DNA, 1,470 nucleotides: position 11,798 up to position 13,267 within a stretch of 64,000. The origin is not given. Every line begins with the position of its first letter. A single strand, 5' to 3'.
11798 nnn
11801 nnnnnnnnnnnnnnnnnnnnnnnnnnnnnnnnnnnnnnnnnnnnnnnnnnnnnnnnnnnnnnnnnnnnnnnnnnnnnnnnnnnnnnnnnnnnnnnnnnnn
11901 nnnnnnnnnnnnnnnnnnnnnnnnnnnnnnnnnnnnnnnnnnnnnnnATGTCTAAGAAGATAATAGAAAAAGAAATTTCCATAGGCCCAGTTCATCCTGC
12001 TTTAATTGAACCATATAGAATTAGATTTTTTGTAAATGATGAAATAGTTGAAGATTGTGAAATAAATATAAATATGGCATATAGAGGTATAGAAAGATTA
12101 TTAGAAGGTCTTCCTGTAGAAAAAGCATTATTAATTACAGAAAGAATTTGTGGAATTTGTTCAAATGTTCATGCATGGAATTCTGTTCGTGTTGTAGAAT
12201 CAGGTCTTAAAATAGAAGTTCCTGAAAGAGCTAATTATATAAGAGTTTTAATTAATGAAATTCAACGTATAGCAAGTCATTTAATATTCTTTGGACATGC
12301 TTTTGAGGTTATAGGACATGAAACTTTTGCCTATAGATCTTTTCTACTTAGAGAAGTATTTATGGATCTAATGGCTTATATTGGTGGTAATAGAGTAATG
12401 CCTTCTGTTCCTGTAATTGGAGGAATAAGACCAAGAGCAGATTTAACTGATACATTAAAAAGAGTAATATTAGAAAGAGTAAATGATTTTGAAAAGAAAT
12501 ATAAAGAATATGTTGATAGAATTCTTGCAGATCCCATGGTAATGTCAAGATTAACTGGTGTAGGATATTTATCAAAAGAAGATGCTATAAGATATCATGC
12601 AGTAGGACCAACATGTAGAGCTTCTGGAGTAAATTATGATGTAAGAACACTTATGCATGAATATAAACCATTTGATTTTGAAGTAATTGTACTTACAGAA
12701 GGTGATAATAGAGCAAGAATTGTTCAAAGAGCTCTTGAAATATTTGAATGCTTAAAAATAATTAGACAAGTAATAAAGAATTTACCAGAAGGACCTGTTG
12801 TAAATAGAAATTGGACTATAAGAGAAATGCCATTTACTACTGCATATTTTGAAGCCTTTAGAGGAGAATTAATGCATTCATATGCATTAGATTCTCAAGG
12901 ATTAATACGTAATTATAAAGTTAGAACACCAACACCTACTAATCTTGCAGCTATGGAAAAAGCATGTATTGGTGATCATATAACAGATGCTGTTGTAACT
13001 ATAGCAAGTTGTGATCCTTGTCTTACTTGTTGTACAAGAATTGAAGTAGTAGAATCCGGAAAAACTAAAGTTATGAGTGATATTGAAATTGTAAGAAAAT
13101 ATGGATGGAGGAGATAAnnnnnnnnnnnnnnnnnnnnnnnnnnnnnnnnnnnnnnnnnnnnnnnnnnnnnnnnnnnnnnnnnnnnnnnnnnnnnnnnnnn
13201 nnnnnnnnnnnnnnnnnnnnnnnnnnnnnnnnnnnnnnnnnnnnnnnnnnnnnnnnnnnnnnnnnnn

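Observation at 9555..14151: The hydrogenase core is Eha/Ehb-like: 16 Cys4 ferredoxin motifs across three proteins and no NuoC-like subunit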

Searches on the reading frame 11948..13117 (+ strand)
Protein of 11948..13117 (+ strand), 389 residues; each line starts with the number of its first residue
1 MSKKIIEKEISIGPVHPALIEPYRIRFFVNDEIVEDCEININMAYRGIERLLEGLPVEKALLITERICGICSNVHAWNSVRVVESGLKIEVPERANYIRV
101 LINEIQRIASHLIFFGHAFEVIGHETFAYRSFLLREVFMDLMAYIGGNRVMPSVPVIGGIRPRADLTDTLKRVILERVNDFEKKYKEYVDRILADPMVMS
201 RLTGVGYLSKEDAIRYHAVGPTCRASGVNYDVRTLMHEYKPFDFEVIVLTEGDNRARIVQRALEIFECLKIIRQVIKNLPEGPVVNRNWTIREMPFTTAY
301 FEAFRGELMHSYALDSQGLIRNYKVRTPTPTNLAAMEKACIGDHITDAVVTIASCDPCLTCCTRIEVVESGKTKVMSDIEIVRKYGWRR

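Call 6: search_protein_families(library=pfam, proteins=[window:11948-13117:+], max_evalue=0.01)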
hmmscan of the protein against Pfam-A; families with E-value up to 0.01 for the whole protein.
window:11948-13117:+ (389 aa): 2 families
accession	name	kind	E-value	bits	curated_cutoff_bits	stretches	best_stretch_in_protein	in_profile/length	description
PF00346.24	Complex1_49kDa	-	3.1e-48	164.6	24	2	122-291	2-171/271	Respiratory-chain NADH dehydrogenase, 49 Kd subunit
PF00374.24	NiFeSe_Hases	-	2.4e-26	93.2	25.8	2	46-117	1-72/508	Nickel-dependent hydrogenase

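Call 8: search_protein_families(library=ncbifam, proteins=[window:11948-13117:+], max_evalue=0.01)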
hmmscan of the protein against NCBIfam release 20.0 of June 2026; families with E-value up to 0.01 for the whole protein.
window:11948-13117:+ (389 aa): 15 families
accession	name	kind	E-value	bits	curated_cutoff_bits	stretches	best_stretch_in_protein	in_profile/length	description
NF004739.1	PRK06075.1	equivalog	2.4e-68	230.7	360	2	9-290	2-283/384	NADH-quinone oxidoreductase subunit D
TIGR01962.1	NuoD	equivalog_domain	2.2e-59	201.3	459.35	2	10-291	5-286/386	NADH dehydrogenase (quinone) subunit D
NF008974.0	PRK12322.1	equivalog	2.3e-58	197.9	522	1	9-359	8-361/366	NADH-quinone oxidoreductase subunit D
NF040602.1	F420_dehyd_FpoD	exception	1.6e-56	191.9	600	1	9-360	9-368/372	F420H2 dehydrogenase subunit FpoD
NF009808.0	PRK13292.1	equivalog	2.9e-49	167.7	1156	1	10-288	410-688/791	NADH-quinone oxidoreductase subunit B/C/D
NF008728.0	PRK11742.1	equivalog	1.1e-47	162.7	840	1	11-284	218-491/598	NADH-quinone oxidoreductase subunit C/D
NF005649.0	PRK07415.1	equivalog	2.9e-43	148.4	583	1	10-286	13-290/394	NAD(P)H-quinone oxidoreductase subunit H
TIGR03295.1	frhA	equivalog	7.8e-28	97.6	392.5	2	33-193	28-193/412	coenzyme F420 hydrogenase subunit alpha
NF033181.1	NiFeSe_hydrog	equivalog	6e-22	78.2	600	2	23-117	16-109/507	nickel-dependent hydrogenase large subunit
NF007778.0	PRK10467.1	equivalog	8.9e-18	63.9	969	1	9-115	4-108/567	hydrogenase 2 large subunit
NF045518.1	H2_NiFeSe_large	exception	1.4e-16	60.4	780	2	10-117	4-109/485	NiFeSe hydrogenase large subunit HysA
NF041785.2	VhuA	equivalog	2.3e-14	52.8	800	1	36-115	30-108/418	F420-non-reducing hydrogenase Vhu subunit A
NF007550.0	PRK10170.1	equivalog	3.4e-13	48.9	1101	1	24-115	32-123/597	Ni/Fe-hydrogenase large subunit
NF040828.1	sulfhyd_ShyA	equivalog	6.8e-11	41.7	700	2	62-112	54-104/415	NAD(P)-dependent hydrogenase/sulfhydrogenase 2 subunit alpha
NF040832.1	sulfhyd_HydA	equivalog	4.1e-07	29.4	880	1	25-112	19-106/426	NADPH-dependent hydrogenase/sulfhydrogenase 1 subunit alpha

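Call 9: find_homologous_proteins(query=window:11948-13117:+, max_evalue=1e-10)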
Query window:11948-13117:+ (389 aa): 1638 proteins with E <= 1e-10 among 6164 candidates; the best 120 are listed.
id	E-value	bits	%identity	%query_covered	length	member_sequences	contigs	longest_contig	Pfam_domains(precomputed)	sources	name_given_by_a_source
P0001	8.0e-255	863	97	100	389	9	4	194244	PF00374.25,PF00346.25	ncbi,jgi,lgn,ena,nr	ncbi:MAG: nickel-dependent hydrogenase large subunit [Candidatus Methanomethylicia archaeon]|jgi:ene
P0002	1.3e-248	842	94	100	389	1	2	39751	PF00374.25,PF00346.25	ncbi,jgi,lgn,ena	-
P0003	9.7e-231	783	86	99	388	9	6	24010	PF00374.25,PF00346.25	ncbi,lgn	ncbi:MAG: nickel-dependent hydrogenase large subunit [Candidatus Methanomethylicaceae archaeon]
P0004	2.7e-226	769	84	100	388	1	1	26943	PF00374.25,PF00346.25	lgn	-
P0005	1.8e-223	759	83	99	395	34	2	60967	PF00374.25,PF00346.25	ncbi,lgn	ncbi:MAG: nickel-dependent hydrogenase large subunit [Candidatus Methanomethylicaceae archaeon]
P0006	2.4e-223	759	83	100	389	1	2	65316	PF00374.25,PF00346.25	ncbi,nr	ncbi:MAG: nickel-dependent hydrogenase large subunit [Candidatus Methanomethyliaceae archaeon]|nr:ni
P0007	1.0e-222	757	82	99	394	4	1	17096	PF00374.25,PF00346.25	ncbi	-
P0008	1.6e-214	730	80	99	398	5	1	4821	PF00374.25,PF00346.25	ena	-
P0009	1.5e-210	717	78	99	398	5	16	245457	PF00374.25,PF00346.25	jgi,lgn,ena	jgi:energy-converting hydrogenase B subunit N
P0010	3.5e-207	706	78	99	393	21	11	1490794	PF00374.25,PF00346.25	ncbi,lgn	ncbi:MAG: nickel-dependent hydrogenase large subunit [Candidatus Methanosuratincola petrocarbonis]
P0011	7.3e-204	695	76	99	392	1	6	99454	PF00374.25,PF00346.25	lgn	-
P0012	2.4e-203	693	73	99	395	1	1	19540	PF00374.25,PF00346.25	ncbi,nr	ncbi:MAG: nickel-dependent hydrogenase large subunit [Candidatus Methanomethylicus sp.]|nr:nickel-de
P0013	4.3e-203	692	75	99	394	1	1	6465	PF00374.25,PF00346.25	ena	-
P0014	1.3e-202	691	74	99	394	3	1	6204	PF00374.25,PF00346.25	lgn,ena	-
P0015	7.1e-201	685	75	98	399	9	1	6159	PF00374.25,PF00346.25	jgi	jgi:energy-converting hydrogenase B subunit N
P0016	1.9e-200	684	73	100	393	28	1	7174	PF00374.25,PF00346.25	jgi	-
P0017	2.8e-200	683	73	100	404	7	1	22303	PF00374.25,PF00346.25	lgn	-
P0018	2.1e-195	667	74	99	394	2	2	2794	PF00374.25,PF00346.25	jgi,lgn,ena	-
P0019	1.7e-193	661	72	99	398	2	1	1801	PF00374.25,PF00346.25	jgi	jgi:energy-converting hydrogenase B subunit N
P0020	2.4e-192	657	71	100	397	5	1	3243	PF00374.25,PF00346.25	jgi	jgi:energy-converting hydrogenase B subunit N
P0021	5.9e-192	656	72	99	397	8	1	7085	PF00374.25,PF00346.25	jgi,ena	-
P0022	3.5e-191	653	71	99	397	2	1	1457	PF00374.25,PF00346.25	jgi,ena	-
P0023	1.4e-189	648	70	99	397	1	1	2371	PF00374.25,PF00346.25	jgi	-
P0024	1.8e-188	644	70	100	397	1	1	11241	PF00374.25,PF00346.25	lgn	-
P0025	4.5e-180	617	68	100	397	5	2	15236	PF00374.25,PF00346.25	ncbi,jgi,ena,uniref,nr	ncbi:MAG: hypothetical protein DRJ31_05995 [Candidatus Methanomethylicota archaeon]|uniref:NADH-quin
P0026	4.3e-179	613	66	99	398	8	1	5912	PF00374.25,PF00346.25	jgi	-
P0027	9.3e-169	579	72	88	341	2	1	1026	PF00374.25,PF00346.25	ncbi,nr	ncbi:MAG TPA: nickel-dependent hydrogenase large subunit, partial [Candidatus Methanomethylicus sp.]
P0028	4.6e-161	554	61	100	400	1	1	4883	PF00374.25,PF00346.25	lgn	-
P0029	4.0e-156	538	61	99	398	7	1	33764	PF00374.25,PF00346.25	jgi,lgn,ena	-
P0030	6.2e-147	507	57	98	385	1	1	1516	PF00374.25,PF00346.25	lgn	-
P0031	4.1e-146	505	78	73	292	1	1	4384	PF00374.25,PF00346.25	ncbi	ncbi:MAG: nickel-dependent hydrogenase large subunit, partial [Candidatus Methanosuratincola petroca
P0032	3.4e-143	495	56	96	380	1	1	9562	PF00374.25,PF00346.25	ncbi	-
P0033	1.9e-142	493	61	92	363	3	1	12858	PF00374.25,PF00346.25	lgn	-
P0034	8.5e-142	491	59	92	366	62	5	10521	PF00374.25,PF00346.25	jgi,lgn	jgi:energy-converting hydrogenase B subunit N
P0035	3.2e-141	489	59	92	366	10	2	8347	PF00374.25,PF00346.25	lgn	-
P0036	1.5e-139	483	56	98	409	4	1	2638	PF00374.25,PF00346.25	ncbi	-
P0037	5.5e-139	481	57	96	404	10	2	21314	PF00374.25,PF00346.25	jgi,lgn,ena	-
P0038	1.8e-138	480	59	92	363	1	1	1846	PF00374.25,PF00346.25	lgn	-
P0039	1.9e-138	480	56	98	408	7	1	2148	PF00374.25,PF00346.25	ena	-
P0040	5.5e-138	478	59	92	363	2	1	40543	PF00374.25,PF00346.25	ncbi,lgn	-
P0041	1.9e-137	476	55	98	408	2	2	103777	PF00374.25,PF00346.25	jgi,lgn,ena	-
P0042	4.4e-136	472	57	93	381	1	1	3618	PF00374.25,PF00346.25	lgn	-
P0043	1.4e-135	470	57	93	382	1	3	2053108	PF00374.25,PF00346.25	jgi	jgi:energy-converting hydrogenase B subunit N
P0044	1.8e-135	470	56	99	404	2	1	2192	PF00374.25,PF00346.25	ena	-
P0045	2.1e-135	470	57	97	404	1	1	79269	PF00374.25,PF00346.25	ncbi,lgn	-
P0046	2.2e-135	469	57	92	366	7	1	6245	PF00374.25,PF00346.25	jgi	jgi:energy-converting hydrogenase B subunit N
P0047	9.4e-135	467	55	98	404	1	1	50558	PF00374.25,PF00346.25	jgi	-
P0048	1.0e-134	467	55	93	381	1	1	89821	PF00374.25,PF00346.25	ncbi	ncbi:MAG: nickel-dependent hydrogenase large subunit [Candidatus Altiarchaeota archaeon]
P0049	1.3e-134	467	53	99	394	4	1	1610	PF00374.25,PF00346.25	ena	-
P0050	2.1e-134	466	56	95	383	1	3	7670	PF00374.25,PF00346.25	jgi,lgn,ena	-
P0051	3.2e-134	466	57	98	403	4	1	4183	PF00374.25,PF00346.25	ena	-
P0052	5.4e-134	465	56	98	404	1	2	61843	PF00374.25,PF00346.25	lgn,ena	-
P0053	6.2e-134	465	55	95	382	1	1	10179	PF00374.25,PF00346.25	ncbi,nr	ncbi:MAG: nickel-dependent hydrogenase large subunit [Candidatus Altiarchaeota archaeon]|nr:nickel-d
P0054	7.8e-134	464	56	95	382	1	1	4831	PF00374.25,PF00346.25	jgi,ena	-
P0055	1.5e-133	463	56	93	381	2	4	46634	PF00374.25,PF00346.25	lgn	-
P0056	1.5e-133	463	55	94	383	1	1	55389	PF00374.25,PF00346.25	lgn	-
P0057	5.7e-133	461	55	94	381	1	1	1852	PF00374.25,PF00346.25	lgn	-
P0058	1.1e-132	461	55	95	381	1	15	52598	PF00374.25,PF00346.25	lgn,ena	-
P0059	1.4e-132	460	55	95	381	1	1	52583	PF00374.25,PF00346.25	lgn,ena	-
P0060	1.5e-132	460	56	93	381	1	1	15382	PF00374.25,PF00346.25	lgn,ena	-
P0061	1.7e-132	460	56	96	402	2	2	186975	PF00374.25,PF00346.25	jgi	jgi:energy-converting hydrogenase B subunit N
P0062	1.8e-132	460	54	95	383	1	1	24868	PF00374.25,PF00346.25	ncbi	ncbi:MAG: nickel-dependent hydrogenase large subunit [Candidatus Altiarchaeota archaeon]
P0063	4.0e-132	459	54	94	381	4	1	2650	PF00374.25,PF00346.25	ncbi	-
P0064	6.1e-132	458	55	95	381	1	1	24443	PF00374.25,PF00346.25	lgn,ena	-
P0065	7.5e-132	458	54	94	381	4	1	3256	PF00374.25,PF00346.25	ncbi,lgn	-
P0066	8.2e-132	458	54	95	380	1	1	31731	PF00374.25,PF00346.25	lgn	-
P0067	1.0e-131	457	55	94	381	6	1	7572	PF00374.25,PF00346.25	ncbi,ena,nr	ncbi:MAG TPA: nickel-dependent hydrogenase large subunit [Methanobacterium sp.]|nr:nickel-dependent 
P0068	1.4e-131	457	54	95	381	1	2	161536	PF00374.25,PF00346.25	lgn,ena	-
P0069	1.6e-131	457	54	93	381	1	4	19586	PF00374.25,PF00346.25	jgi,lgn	-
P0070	1.7e-131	457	52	97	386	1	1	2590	PF00374.25,PF00346.25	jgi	-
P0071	1.9e-131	457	54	95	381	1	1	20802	PF00374.25,PF00346.25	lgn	-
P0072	1.9e-131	456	53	93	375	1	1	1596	PF00374.25,PF00346.25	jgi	jgi:energy-converting hydrogenase B subunit N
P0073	2.8e-131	456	51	97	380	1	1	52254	PF00374.25,PF00346.25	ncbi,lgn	-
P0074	4.9e-131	455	55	93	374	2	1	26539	PF00374.25,PF00346.25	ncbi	-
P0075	7.6e-131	454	54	95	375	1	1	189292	PF00374.25,PF00346.25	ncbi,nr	ncbi:MAG: hypothetical protein FGO69_02785 [Methanobacterium sp.]|nr:MAG: hypothetical protein FGO69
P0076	8.1e-131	454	54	95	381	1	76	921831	PF00374.25,PF00346.25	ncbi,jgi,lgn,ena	jgi:energy-converting hydrogenase B subunit N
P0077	8.9e-131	454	54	94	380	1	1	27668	PF00374.25,PF00346.25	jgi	-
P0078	9.0e-131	454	54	94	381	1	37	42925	PF00374.25,PF00346.25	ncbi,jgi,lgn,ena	-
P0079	9.0e-131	454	54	94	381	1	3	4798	PF00374.25,PF00346.25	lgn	-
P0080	1.2e-130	454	54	94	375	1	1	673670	PF00374.25,PF00346.25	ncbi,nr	ncbi:MAG: nickel-dependent hydrogenase large subunit [Methanobacteriaceae archaeon]|nr:nickel-depend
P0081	1.2e-130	454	54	94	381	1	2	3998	PF00374.25,PF00346.25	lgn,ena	-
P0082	1.2e-130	454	54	94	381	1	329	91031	PF00374.25,PF00346.25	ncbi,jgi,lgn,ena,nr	ncbi:MAG: Membrane-bound hydrogenase subunit alpha [Methanobacterium sp. PtaU1.Bin097]|jgi:energy-co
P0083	1.2e-130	454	54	94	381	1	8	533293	PF00374.25,PF00346.25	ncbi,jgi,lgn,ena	jgi:energy-converting hydrogenase B subunit N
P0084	1.5e-130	453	54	93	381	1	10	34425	PF00374.25,PF00346.25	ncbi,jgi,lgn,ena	-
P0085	1.6e-130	453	55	94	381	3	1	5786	PF00374.25,PF00346.25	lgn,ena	-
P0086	1.9e-130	453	54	95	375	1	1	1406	PF00374.25,PF00346.25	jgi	jgi:energy-converting hydrogenase B subunit N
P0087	2.1e-130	453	54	93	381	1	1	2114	PF00374.25,PF00346.25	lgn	-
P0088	2.4e-130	453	53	93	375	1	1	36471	PF00374.25,PF00346.25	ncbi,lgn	-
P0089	2.5e-130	453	56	94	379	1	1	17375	PF00374.25,PF00346.25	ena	-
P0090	2.8e-130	453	53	95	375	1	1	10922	PF00374.25,PF00346.25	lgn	-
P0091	3.7e-130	452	54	96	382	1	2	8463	PF00374.25,PF00346.25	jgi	jgi:energy-converting hydrogenase B subunit N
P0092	4.2e-130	452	54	94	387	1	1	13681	PF00374.25,PF00346.25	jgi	jgi:energy-converting hydrogenase B subunit N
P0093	5.1e-130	452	55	92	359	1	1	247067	PF00374.25,PF00346.25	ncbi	-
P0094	5.3e-130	452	54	93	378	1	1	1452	PF00374.25,PF00346.25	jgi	jgi:energy-converting hydrogenase B subunit N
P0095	5.7e-130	452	53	94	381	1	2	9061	PF00374.25,PF00346.25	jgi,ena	-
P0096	7.5e-130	451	54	96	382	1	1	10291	PF00374.25,PF00346.25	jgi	jgi:energy-converting hydrogenase B subunit N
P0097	8.0e-130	451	54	97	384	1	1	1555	PF00374.25,PF00346.25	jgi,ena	-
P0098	1.0e-129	451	55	93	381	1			PF00374.25,PF00346.25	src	-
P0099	1.3e-129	450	55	93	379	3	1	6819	PF00374.25,PF00346.25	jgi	jgi:energy-converting hydrogenase B subunit N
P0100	1.4e-129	450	56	98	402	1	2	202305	PF00374.25,PF00346.25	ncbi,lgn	-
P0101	1.5e-129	450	54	94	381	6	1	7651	PF00374.25,PF00346.25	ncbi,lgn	-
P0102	1.5e-129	450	55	93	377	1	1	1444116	PF00374.25,PF00346.25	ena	-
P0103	1.7e-129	450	54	94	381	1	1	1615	PF00374.25,PF00346.25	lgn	-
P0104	1.7e-129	450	52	98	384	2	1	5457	PF00374.25,PF00346.25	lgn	-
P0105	1.9e-129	450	53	96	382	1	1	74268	PF00374.25,PF00346.25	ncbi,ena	-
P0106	1.9e-129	450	53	95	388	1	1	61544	PF00374.25,PF00346.25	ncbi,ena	ncbi:MAG: nickel-dependent hydrogenase large subunit [Methanobacterium sp.]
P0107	2.5e-129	449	54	93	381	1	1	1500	PF00374.25,PF00346.25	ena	-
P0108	2.5e-129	449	54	94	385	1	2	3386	PF00374.25,PF00346.25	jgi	jgi:energy-converting hydrogenase B subunit N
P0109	2.6e-129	449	53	95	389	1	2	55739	PF00374.25,PF00346.25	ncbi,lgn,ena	-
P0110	2.9e-129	449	54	94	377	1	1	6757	PF00374.25,PF00346.25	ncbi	-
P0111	3.1e-129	449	54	95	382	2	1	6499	PF00374.25,PF00346.25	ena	-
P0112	3.9e-129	449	52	98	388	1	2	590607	PF00374.25,PF00346.25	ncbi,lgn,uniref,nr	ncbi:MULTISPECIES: hydrogenase large subunit [Methanobacterium]|uniref:NADH-quinone oxidoreductase s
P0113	3.9e-129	449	53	96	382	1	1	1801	PF00374.25,PF00346.25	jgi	jgi:energy-converting hydrogenase B subunit N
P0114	4.4e-129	449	53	95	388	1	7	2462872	PF00374.25,PF00346.25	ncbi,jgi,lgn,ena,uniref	ncbi:nickel-dependent hydrogenase large subunit [Methanobacterium sp.]|uniref:hydrogenase large subu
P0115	5.2e-129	448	53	95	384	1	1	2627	PF00374.25,PF00346.25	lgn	-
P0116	5.5e-129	448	53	95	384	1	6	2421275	PF00374.25,PF00346.25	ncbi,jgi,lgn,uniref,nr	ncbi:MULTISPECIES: nickel-dependent hydrogenase large subunit [Methanobacterium]|jgi:energy-converti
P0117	5.5e-129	448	53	95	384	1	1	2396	PF00374.25,PF00346.25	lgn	-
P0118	5.9e-129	448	52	98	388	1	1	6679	PF00374.25,PF00346.25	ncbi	ncbi:MAG: nickel-dependent hydrogenase large subunit [Methanobacterium sp.]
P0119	6.1e-129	448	52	93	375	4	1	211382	PF00374.25,PF00346.25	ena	-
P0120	6.1e-129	448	54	94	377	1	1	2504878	PF00374.25,PF00346.25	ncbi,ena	-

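Call 42: search_solved_structures(query=window:11948-13117:+, max_evalue=1e-29, show_alignments=2)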
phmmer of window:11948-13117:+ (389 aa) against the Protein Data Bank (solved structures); distinct sequences matched with E-value up to 1e-29: 13.
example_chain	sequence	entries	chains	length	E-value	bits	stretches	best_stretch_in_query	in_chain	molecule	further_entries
6cfw_L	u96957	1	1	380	8.8e-52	179.4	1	9-364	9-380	Membrane-bound hydrogenase subunit alpha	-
7z0s_E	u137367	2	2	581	6.6e-47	163.3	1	10-374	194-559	Formate hydrogenlyase subunit 5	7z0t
2fug_4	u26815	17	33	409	1.6e-38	135.8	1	10-293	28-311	NADH-quinone oxidoreductase chain 4 | NADH-QUINONE OXIDOREDUCTASE SUBUNIT 4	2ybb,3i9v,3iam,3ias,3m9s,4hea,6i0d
6hum_H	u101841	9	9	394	2.6e-38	135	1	10-286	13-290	NAD(P)H-quinone oxidoreductase subunit H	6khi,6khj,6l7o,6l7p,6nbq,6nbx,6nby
7eu3_H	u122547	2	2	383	1.5e-37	132.5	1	10-287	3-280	NAD(P)H-quinone oxidoreductase subunit H, chloroplastic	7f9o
7wfg_H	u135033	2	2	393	8.8e-36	126.7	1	10-286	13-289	NAD(P)H-quinone oxidoreductase subunit H, chloroplastic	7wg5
9grx_H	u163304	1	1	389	1.7e-34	122.5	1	10-287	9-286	NAD(P)H-quinone oxidoreductase subunit H, chloroplastic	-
7q5y_B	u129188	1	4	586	5e-33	117.6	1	3-283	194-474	NADH-quinone oxidoreductase subunit C/D 2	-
7awt_D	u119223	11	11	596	1.2e-32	116.4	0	10-284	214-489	NADH-quinone oxidoreductase subunit C/D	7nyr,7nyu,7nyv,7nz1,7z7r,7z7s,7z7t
9taj_C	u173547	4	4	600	1.2e-32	116.4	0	10-284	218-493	NADH-quinone oxidoreductase subunit C/D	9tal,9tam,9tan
7p61_C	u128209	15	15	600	1.2e-32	116.4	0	10-284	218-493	NADH-quinone oxidoreductase subunit C/D | NADH-quinone oxidoreductase subunit CD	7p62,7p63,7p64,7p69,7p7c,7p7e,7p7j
9iho_D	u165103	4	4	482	3.5e-30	108.3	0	8-318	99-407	NUCM (49 kDa) subunit of mitochondrial NADH:ubiquinone oxidoreductase (Complex I)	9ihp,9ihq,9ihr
6u8y_L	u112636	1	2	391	5.2e-30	107.7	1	9-358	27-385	NADH dehydrogenase subunit D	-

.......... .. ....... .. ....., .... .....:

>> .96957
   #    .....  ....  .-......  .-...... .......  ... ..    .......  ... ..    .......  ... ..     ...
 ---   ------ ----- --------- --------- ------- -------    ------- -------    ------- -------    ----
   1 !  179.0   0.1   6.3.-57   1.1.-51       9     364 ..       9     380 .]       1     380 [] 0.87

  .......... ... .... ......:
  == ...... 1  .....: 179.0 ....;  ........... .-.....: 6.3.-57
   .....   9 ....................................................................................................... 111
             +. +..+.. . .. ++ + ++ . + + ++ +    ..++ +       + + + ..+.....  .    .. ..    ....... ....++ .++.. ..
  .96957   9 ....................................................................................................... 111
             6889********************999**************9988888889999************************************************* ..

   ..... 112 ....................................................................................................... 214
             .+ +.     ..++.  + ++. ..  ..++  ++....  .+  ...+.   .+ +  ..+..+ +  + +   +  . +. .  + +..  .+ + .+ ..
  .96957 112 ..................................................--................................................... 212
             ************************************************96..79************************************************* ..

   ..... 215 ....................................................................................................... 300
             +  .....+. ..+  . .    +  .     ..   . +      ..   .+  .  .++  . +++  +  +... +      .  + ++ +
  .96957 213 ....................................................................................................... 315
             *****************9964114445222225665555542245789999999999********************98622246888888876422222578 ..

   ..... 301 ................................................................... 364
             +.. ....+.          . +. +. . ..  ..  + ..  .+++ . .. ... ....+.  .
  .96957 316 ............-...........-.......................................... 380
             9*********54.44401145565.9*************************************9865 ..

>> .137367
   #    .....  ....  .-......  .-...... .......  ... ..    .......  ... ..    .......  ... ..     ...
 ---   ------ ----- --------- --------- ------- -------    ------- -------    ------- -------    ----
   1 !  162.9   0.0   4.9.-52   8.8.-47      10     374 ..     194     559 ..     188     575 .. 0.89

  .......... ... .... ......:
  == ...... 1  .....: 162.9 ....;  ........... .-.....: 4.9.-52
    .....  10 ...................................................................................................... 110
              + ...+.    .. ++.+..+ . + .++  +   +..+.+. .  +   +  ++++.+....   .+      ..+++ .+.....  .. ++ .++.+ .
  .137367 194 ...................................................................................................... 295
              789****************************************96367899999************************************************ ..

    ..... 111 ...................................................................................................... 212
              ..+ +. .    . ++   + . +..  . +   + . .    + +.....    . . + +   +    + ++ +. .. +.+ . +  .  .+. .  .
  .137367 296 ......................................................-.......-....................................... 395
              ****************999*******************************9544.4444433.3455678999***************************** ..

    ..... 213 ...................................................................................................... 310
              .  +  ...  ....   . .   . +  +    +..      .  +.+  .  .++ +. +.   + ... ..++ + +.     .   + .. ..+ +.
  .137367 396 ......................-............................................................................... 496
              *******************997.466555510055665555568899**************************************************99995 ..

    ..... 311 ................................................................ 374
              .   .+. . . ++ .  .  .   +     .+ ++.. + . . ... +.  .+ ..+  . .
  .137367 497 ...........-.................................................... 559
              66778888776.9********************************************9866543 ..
